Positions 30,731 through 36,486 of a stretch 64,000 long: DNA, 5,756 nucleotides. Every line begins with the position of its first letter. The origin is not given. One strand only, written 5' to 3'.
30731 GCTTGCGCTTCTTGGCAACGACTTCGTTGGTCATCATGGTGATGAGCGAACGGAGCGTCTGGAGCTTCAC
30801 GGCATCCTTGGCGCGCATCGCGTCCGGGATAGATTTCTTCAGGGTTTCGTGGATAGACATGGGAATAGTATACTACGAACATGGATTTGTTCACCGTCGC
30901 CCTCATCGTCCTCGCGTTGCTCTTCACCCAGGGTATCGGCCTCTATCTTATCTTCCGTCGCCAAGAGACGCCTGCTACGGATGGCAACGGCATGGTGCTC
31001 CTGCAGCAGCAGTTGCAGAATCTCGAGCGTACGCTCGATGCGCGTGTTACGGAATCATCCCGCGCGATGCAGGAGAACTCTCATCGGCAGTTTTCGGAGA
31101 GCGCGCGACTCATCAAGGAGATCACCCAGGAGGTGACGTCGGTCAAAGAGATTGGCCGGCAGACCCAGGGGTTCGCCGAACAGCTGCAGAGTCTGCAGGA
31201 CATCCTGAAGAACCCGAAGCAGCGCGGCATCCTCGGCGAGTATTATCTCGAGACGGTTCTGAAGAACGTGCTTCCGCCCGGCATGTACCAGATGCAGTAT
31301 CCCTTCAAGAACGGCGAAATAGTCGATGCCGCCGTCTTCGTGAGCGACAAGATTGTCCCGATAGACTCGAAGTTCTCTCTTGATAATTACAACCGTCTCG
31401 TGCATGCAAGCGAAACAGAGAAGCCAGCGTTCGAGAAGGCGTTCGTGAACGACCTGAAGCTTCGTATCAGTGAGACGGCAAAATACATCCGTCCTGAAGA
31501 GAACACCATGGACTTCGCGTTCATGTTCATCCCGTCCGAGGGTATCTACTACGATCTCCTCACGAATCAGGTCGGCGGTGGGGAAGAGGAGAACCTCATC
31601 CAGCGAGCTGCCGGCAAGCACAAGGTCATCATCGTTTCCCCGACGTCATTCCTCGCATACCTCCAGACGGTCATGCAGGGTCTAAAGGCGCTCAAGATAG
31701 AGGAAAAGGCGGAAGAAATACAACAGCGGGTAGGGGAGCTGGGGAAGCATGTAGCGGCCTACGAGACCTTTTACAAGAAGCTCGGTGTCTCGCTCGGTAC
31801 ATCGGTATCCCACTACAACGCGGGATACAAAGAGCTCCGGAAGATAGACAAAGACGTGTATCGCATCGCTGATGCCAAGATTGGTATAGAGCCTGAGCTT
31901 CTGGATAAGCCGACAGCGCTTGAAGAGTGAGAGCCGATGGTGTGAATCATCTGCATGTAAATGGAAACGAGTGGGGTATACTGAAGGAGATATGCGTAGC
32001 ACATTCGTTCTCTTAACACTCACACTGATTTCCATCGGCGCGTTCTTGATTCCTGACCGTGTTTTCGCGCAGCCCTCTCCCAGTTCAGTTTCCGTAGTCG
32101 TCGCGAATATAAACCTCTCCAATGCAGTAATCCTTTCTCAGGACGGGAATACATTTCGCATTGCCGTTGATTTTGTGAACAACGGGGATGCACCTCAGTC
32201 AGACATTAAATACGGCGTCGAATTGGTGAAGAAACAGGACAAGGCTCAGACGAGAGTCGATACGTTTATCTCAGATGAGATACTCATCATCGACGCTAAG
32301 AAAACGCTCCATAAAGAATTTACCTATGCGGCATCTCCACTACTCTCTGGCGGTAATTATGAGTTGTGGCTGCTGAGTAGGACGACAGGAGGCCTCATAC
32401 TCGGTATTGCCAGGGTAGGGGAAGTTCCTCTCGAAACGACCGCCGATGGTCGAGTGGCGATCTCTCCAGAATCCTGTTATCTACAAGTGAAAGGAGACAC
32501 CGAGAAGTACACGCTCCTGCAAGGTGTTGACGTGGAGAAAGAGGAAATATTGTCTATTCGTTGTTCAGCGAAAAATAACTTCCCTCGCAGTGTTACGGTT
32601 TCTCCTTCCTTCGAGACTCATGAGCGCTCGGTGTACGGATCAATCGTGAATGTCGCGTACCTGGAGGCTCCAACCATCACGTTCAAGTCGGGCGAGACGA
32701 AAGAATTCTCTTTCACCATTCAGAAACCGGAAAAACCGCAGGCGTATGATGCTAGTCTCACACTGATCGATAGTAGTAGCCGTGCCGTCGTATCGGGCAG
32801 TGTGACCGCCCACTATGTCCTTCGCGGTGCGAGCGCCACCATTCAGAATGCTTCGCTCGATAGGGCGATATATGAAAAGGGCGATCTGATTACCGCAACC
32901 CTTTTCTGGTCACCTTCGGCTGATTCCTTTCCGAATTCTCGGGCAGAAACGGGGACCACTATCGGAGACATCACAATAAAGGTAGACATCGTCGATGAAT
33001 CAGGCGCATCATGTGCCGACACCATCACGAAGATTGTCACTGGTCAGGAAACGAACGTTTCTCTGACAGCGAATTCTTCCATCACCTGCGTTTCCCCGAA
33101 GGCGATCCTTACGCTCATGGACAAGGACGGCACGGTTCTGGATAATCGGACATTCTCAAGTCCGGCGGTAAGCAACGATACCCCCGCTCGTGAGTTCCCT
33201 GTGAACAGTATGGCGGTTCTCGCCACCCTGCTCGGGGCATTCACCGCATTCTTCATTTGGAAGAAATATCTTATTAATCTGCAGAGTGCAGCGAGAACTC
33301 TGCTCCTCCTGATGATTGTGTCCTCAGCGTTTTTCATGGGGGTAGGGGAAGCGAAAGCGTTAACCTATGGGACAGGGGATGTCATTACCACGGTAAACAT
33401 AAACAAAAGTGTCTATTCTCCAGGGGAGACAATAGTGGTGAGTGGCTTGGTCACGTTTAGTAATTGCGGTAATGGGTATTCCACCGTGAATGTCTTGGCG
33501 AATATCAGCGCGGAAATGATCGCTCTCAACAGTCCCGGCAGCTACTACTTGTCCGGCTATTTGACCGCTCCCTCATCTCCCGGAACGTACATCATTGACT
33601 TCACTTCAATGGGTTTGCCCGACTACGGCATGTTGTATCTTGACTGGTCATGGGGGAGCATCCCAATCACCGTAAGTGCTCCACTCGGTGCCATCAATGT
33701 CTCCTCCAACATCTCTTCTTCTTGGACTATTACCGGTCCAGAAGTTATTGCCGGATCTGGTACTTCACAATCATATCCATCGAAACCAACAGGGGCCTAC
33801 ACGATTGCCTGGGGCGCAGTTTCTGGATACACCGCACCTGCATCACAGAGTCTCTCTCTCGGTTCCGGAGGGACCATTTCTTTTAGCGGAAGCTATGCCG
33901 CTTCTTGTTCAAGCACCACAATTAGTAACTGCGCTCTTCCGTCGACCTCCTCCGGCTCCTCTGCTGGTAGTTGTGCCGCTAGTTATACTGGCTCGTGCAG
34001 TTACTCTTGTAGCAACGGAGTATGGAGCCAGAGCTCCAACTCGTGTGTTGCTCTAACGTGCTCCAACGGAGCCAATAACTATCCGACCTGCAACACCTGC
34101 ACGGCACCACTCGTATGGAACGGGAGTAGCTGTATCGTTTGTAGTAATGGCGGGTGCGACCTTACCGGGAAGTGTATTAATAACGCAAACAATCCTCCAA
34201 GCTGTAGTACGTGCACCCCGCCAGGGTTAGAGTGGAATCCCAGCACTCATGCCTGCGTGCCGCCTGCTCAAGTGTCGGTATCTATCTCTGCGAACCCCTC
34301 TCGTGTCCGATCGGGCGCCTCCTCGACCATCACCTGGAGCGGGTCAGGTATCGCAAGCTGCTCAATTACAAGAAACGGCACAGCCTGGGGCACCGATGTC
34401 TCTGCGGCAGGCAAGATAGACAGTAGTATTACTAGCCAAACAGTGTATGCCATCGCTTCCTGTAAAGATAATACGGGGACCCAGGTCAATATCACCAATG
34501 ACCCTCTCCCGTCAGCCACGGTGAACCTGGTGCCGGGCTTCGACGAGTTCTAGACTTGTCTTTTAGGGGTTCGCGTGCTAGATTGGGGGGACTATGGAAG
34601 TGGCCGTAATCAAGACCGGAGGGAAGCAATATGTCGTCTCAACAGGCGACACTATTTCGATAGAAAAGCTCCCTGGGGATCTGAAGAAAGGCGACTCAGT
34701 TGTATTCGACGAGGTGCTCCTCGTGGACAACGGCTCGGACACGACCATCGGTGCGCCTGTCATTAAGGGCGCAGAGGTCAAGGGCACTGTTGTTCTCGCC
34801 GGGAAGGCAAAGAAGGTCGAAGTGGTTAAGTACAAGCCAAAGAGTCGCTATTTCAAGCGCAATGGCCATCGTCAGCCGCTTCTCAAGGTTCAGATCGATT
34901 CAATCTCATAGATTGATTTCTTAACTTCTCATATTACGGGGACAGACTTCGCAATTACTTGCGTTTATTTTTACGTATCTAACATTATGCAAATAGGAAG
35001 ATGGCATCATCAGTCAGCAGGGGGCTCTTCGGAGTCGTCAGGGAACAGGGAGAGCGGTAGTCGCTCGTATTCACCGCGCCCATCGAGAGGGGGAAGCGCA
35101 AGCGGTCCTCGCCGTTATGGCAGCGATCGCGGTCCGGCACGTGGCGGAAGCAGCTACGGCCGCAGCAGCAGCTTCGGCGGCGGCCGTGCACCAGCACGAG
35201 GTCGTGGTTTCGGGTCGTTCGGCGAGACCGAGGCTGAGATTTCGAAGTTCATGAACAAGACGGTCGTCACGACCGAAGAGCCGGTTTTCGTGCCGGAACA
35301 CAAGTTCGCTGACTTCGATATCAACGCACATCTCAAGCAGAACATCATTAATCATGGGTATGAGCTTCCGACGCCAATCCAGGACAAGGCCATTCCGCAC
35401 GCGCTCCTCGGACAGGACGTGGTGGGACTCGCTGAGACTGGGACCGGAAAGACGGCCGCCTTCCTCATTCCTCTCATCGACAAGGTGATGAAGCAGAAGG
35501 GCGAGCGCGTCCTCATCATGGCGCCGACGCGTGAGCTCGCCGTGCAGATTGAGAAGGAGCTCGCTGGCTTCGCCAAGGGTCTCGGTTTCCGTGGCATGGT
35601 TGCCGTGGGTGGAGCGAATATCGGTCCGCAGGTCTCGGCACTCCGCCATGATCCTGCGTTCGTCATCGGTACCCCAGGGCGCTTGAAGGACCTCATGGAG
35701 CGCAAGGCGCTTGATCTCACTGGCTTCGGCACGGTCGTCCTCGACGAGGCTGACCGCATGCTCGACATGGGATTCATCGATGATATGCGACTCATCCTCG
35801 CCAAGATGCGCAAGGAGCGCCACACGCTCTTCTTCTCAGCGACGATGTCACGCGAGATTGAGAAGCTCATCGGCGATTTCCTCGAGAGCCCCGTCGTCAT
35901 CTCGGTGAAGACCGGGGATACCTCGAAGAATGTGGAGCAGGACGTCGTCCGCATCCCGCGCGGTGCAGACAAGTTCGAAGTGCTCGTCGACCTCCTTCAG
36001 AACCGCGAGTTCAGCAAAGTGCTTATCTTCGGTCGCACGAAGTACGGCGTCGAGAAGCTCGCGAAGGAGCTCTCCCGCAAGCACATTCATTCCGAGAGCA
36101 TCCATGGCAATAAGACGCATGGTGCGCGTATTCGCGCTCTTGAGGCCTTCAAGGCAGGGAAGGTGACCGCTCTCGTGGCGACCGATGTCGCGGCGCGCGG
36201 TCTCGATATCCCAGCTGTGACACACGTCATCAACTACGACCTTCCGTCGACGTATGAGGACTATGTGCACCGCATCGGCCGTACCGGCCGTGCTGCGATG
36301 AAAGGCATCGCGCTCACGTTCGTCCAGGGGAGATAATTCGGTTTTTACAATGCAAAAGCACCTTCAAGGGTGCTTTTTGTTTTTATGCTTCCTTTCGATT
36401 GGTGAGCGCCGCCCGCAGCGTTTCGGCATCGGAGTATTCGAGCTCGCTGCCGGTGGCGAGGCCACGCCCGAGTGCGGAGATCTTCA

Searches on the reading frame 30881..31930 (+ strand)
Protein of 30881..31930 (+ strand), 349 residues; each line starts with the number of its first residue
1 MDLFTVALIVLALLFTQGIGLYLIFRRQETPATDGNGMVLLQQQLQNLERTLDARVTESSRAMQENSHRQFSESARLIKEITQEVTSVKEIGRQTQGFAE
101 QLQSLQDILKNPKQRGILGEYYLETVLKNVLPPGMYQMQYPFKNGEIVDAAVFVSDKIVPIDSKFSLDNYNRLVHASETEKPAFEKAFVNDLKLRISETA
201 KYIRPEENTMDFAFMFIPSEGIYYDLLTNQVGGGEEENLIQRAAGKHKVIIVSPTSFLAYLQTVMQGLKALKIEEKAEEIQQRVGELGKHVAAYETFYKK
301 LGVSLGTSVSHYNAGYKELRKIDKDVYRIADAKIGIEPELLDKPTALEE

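Call 81: search_protein_families(library=padloc, proteins=[window:30881-31930:+], max_evalue=0.00001)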
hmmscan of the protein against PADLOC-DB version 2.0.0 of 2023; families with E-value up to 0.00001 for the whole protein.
window:30881-31930:+ (349 aa): 1 family
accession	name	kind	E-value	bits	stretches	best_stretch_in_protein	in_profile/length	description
PDLC03812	RTasRmuC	-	3.9e-16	56.7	1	46-319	129-402/439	DRT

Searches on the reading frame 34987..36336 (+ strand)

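Call 81: search_protein_families(library=padloc, proteins=[window:34987-36336:+], max_evalue=0.00001)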
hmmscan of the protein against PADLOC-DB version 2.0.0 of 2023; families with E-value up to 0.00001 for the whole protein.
window:34987-36336:+ (449 aa): 33 families (the best 25 are shown)
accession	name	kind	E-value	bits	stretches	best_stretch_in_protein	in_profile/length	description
PDLC02503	BrxHI|BrxHII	-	4.6e-25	86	1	113-445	9-351/698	BrxHI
PDLC02707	PbeA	-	5.8e-17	59.5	1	327-436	506-617/672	PbeA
PDLC03960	SngC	-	1.6e-16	58.3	1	114-437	11-362/720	-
PDLC02861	DpdF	-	4.4e-16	56.3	1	328-444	225-341/611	DpdF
PDLC03928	PsyrT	-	4.4e-16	56.3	1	219-439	112-338/689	-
PDLC02870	DpdF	-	8.5e-15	52.2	1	123-441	9-325/534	DpdF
PDLC02864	DpdF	-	1e-14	52.2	1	123-437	18-329/610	DpdF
PDLC02501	BrxHI|BrxHII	-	2.2e-11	40.6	1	344-445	250-351/925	BrxHI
PDLC02623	DrmD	-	4.2e-09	32.7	1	337-437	524-627/1040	DrmD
PDLC02859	DpdF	-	6.2e-09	32.8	1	235-447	205-426/545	DpdF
PDLC02704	PbeA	-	7.5e-09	32.6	0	353-437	548-632/682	PbeA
PDLC02865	DpdF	-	1.5e-08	30.7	1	313-438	949-1072/1499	DpdF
PDLC01089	C3a193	-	2.9e-08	30.6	1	375-444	521-590/983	poss. alt. Cas3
PDLC01252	Cas3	-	5.7e-08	30.5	0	249-437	115-289/324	CAS-I; effector_G3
PDLC01439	typeIV_DinG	-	2.5e-07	27.8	0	149-209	41-96/575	CAS-IV-A; associated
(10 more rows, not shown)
